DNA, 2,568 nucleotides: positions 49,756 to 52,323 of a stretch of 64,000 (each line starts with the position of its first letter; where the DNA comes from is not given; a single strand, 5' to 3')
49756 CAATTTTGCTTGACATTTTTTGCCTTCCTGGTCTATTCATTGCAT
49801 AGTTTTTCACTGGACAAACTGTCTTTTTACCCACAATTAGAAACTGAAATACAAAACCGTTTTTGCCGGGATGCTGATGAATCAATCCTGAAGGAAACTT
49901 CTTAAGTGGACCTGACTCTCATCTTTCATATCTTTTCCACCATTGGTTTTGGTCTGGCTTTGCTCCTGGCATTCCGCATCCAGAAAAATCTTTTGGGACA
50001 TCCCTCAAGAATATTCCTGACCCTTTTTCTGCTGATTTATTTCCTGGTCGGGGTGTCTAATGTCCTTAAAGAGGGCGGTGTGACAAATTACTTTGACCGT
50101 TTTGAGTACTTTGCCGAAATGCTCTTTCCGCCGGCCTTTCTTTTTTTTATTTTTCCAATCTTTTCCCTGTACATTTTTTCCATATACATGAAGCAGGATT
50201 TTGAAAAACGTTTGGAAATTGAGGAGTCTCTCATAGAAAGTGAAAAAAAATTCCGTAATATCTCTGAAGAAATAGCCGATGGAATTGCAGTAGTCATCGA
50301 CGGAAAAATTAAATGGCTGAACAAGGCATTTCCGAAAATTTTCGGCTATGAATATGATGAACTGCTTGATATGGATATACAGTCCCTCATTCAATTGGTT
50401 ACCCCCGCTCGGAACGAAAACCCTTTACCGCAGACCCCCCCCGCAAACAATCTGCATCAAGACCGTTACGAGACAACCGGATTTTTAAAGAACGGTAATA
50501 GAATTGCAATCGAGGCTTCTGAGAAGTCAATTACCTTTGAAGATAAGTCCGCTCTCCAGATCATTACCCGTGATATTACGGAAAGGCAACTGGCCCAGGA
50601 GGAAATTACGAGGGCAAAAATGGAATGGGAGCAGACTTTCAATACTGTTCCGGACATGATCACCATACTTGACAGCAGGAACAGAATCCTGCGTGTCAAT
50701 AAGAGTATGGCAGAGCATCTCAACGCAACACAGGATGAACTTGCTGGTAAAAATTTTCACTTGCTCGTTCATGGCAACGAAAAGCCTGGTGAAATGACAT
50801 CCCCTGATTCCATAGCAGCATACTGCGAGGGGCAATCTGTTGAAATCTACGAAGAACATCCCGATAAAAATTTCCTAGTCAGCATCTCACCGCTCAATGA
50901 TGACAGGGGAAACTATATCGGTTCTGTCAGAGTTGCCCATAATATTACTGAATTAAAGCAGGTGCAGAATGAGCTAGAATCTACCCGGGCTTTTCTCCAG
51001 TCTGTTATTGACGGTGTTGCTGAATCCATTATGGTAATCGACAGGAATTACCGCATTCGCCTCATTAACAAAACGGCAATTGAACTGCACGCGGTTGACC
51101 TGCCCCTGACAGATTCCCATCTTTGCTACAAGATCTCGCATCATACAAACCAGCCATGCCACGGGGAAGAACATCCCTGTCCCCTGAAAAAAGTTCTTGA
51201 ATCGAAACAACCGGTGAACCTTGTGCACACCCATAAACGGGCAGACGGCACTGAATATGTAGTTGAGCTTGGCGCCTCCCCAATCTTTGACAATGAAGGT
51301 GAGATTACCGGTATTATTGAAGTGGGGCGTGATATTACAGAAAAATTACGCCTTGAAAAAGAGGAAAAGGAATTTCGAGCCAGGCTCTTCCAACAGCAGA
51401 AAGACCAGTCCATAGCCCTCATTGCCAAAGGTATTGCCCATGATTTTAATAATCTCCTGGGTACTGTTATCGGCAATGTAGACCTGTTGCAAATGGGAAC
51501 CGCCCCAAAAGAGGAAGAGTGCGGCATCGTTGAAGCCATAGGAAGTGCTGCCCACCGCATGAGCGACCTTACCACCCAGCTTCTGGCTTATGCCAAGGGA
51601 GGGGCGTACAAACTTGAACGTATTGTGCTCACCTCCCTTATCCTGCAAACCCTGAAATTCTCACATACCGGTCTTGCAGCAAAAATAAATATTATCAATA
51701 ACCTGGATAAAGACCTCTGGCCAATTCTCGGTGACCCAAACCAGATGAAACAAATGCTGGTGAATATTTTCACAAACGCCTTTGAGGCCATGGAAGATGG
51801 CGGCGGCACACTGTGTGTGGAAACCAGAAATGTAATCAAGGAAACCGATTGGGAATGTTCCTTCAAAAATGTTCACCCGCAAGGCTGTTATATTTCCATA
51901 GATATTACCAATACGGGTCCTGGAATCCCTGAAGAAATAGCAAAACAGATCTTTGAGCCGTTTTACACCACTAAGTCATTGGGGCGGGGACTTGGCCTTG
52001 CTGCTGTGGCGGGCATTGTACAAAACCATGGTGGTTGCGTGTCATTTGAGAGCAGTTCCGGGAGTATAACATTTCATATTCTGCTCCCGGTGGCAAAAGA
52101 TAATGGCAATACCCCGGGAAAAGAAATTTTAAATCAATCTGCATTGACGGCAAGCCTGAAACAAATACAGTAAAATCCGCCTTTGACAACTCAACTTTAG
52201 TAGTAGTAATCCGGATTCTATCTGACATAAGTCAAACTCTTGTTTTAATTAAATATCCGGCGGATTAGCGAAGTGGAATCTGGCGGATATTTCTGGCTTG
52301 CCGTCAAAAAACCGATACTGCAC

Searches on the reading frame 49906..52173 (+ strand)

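Call 18: search_protein_families(library=pfam, proteins=[window:49906-52173:+], max_evalue=0.00001)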
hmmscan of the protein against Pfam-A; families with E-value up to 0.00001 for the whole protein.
window:49906-52173:+ (755 aa): 7 families
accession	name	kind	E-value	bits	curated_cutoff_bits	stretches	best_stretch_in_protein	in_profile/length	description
PF13426.13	PAS_9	-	2.1e-28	99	27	3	373-479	2-103/103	PAS domain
PF08448.16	PAS_4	-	1.9e-26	92.9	23.1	2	372-480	5-108/110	PAS fold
PF00989.32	PAS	-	2.5e-22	79.5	22.6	2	241-292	3-54/113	PAS fold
PF13188.13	PAS_8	-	1.1e-18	66.8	21.8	0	115-167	2-52/65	PAS domain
PF02518.31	HATPase_c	-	1.7e-18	67.5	26.4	1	609-730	1-110/111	Histidine kinase-, DNA gyrase B-, and HSP90-like ATPase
PF00512.31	HisKA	-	9.1e-08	32.5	26.9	1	507-565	6-63/66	His Kinase A (phospho-acceptor) domain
PF13596.12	PAS_10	-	2.4e-06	28.6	22.1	0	245-348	5-106/106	PAS domain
